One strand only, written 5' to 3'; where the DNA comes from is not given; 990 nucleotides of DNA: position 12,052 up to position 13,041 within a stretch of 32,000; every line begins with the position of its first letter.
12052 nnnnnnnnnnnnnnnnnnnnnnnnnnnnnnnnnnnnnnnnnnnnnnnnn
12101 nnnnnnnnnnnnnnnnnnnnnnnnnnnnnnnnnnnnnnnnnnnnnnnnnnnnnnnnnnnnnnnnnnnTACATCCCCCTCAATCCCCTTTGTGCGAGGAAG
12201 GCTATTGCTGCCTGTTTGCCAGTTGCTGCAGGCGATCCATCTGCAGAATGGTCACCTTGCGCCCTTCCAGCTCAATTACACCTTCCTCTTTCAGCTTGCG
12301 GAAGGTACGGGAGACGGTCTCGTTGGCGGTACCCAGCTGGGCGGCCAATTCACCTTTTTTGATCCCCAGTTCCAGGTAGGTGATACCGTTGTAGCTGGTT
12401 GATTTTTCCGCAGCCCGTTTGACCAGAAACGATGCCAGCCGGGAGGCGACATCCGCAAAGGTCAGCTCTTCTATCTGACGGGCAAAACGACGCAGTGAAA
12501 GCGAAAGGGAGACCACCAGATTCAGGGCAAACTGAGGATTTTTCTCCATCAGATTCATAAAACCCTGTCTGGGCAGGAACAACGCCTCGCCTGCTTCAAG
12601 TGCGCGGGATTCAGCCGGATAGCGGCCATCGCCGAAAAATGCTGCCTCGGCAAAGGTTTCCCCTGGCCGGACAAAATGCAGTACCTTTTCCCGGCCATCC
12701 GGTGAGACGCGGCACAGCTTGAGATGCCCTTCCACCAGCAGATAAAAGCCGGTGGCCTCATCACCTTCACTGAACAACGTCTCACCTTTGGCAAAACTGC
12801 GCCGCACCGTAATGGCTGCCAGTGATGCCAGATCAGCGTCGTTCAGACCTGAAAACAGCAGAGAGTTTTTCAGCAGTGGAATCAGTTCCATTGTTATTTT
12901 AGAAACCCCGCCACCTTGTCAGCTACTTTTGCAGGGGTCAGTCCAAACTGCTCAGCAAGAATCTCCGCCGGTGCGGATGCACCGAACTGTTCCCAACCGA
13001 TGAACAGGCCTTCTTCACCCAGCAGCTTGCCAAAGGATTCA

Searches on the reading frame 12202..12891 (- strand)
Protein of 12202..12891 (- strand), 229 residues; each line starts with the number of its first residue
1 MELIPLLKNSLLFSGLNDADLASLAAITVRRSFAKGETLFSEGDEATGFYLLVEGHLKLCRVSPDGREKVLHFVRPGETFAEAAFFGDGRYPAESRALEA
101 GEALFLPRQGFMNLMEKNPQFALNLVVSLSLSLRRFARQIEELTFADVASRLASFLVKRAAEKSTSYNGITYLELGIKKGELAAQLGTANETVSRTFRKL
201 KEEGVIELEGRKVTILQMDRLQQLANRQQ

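Call 9: search_protein_families(library=pfam, proteins=[window:12202-12891:-])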
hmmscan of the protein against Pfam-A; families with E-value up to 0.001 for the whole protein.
window:12202-12891:- (229 aa): 5 families
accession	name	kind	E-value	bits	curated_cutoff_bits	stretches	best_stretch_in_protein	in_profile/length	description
PF00027.35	cNMP_binding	-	6.7e-27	93.7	27.5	1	30-118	1-89/89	Cyclic nucleotide-binding domain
PF13545.12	HTH_Crp_2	-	7e-18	64.8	27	1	151-224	2-70/70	Crp-like helix-turn-helix domain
PF00325.26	Crp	-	4e-06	26.9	21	1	180-206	6-32/32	Bacterial regulatory proteins, crp family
PF13412.12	HTH_24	-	0.00075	19.5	21.9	0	177-207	18-48/48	Winged helix-turn-helix DNA-binding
PF12840.13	HTH_20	-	0.00094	19.5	27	0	180-208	22-50/51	Helix-turn-helix domain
